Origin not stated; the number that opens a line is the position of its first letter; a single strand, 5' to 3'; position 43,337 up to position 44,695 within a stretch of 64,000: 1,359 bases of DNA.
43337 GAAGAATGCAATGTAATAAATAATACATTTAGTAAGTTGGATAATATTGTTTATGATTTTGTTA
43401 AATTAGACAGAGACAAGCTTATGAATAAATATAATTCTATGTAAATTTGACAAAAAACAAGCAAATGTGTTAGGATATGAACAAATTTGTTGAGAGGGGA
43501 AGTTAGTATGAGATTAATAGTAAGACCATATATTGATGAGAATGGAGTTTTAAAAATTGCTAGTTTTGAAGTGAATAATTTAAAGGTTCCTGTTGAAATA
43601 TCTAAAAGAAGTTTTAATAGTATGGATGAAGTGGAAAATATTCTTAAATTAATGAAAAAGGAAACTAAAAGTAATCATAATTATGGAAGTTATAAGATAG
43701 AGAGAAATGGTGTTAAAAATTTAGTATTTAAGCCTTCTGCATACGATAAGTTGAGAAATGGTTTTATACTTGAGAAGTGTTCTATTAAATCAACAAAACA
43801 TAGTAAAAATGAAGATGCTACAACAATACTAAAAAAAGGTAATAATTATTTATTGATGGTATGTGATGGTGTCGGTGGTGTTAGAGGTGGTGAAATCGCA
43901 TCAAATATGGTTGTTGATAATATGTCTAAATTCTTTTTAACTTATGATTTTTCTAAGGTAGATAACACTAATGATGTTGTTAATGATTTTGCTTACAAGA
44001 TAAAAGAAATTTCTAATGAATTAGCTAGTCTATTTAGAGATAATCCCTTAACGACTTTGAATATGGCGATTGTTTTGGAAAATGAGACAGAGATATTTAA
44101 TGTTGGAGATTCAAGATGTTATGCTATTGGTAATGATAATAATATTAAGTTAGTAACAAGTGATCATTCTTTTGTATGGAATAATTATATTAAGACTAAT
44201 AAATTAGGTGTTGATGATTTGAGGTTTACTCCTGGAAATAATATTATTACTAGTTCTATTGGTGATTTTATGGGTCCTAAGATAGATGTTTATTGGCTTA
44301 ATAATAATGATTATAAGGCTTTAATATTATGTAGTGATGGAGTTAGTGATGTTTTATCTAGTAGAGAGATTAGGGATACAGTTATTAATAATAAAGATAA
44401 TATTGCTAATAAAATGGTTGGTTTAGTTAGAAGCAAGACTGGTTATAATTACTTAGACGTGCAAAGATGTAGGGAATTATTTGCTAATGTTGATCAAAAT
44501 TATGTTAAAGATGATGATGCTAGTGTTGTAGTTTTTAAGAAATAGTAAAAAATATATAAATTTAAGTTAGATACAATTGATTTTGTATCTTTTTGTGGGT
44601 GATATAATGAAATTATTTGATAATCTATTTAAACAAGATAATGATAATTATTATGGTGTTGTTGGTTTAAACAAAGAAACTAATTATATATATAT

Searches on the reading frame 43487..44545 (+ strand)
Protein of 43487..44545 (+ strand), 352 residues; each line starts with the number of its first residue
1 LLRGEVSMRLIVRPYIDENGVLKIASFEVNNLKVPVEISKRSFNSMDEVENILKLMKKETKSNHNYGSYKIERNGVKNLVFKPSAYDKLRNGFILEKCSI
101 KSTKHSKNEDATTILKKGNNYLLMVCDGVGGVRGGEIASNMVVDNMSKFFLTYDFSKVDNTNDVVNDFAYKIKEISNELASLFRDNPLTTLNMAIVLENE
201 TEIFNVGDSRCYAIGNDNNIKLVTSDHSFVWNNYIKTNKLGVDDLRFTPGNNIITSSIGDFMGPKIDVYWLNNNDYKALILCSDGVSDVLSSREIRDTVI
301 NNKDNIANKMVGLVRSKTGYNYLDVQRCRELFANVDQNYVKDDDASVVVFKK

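Call 39: search_protein_families(library=pfam, proteins=[window:43487-44545:+], max_evalue=0.00001)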
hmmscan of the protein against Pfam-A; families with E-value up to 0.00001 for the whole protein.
window:43487-44545:+ (352 aa): 2 families
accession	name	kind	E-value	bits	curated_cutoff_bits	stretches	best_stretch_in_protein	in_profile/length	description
PF13672.11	PP2C_2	-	4.4e-16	59.5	24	1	104-294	8-182/209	Protein phosphatase 2C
PF00481.26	PP2C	-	1.3e-09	38.6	20.3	0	115-228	29-141/255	Protein phosphatase 2C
